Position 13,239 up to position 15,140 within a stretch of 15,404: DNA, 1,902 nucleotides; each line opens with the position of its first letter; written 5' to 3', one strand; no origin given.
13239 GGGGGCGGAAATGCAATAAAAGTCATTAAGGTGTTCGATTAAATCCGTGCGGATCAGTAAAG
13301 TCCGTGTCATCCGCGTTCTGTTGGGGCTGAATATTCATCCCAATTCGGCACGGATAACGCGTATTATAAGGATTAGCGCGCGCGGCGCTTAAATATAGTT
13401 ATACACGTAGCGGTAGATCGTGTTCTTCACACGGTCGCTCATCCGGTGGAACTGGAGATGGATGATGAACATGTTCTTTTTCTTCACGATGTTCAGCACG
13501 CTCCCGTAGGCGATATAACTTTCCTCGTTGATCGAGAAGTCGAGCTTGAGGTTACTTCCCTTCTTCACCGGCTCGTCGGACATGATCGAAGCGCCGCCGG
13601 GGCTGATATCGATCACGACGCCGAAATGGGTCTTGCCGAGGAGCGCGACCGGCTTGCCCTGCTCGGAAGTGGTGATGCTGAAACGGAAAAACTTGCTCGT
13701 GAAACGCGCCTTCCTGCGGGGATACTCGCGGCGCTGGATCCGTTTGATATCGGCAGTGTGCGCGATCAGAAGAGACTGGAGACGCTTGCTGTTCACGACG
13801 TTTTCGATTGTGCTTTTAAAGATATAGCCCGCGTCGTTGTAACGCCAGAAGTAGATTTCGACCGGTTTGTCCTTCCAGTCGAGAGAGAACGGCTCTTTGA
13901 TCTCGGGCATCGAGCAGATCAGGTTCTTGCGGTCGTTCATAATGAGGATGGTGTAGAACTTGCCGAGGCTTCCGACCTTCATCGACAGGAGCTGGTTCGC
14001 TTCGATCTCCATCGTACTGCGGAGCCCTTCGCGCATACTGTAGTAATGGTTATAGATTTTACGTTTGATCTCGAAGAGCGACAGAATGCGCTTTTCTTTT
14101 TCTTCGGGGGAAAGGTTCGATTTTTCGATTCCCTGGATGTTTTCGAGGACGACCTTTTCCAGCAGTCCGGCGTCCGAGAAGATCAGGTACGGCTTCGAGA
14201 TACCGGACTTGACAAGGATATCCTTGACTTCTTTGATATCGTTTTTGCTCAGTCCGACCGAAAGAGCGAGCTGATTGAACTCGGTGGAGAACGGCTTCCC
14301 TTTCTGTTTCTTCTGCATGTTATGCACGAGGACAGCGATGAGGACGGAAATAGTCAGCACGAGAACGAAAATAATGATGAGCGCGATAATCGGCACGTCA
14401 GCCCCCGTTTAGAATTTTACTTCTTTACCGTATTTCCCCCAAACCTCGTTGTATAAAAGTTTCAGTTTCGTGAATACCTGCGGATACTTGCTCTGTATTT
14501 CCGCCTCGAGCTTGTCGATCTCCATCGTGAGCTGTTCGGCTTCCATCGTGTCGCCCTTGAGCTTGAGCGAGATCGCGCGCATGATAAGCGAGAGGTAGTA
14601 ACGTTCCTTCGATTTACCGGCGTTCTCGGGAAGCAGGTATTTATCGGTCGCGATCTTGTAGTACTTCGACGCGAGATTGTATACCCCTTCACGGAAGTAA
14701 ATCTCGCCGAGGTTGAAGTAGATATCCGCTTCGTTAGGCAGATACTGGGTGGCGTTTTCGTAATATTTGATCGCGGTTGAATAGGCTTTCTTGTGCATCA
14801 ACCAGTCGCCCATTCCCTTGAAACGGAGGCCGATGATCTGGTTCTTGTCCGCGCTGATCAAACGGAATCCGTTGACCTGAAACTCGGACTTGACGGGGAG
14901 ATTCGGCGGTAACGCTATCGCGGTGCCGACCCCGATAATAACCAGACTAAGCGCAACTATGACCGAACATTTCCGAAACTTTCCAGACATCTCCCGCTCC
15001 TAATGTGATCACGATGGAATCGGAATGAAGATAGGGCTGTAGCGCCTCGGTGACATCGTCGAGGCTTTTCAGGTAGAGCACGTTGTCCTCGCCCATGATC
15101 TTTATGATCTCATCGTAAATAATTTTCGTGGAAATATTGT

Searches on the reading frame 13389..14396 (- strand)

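Call 60: search_protein_families(library=pfam, proteins=[window:13389-14396:-], max_evalue=0.001)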
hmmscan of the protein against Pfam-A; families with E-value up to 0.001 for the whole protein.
window:13389-14396:- (335 aa): 2 families
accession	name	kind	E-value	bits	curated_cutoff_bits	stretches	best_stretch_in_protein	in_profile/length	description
PF07238.19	PilZ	-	2.2e-11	44.4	22.5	1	221-332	1-101/102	PilZ domain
PF12945.12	PilZNR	-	0.0008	19.9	23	0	150-211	23-82/85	Flagellar protein YcgR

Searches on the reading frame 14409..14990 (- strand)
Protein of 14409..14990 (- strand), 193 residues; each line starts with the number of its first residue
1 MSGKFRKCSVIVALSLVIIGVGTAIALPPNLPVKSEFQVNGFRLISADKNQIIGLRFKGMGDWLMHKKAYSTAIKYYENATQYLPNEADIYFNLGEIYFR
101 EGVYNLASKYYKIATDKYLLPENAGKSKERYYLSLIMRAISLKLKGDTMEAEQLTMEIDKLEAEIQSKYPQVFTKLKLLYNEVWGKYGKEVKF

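Call 60: search_protein_families(library=pfam, proteins=[window:14409-14990:-], max_evalue=0.001)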
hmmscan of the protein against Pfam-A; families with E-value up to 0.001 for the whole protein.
window:14409-14990:- (193 aa): 8 families
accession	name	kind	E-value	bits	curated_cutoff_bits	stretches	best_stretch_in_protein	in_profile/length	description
PF13414.12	TPR_11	-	1.4e-07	31.5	26.8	1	62-102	2-42/42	TPR repeat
PF07719.23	TPR_2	-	9.9e-07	28.9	27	0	88-114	1-27/34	Tetratricopeptide repeat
PF00515.34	TPR_1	-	3.8e-06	26.9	27.8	0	88-112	1-25/34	Tetratricopeptide repeat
PF13431.12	TPR_17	-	1.9e-05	25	24.4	0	76-102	1-27/34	Tetratricopeptide repeat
PF14559.12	TPR_19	-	0.00014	22.5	25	1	65-109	2-46/68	Tetratricopeptide repeat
PF13181.12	TPR_8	-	0.00031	21.1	25.7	0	88-112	1-25/34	Tetratricopeptide repeat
PF20225.4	DUF6584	-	0.00056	20.4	27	1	81-170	30-122/171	Family of unknown function (DUF6584)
PF13424.12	TPR_12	-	0.00089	19.9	30.1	0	60-112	9-69/77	Tetratricopeptide repeat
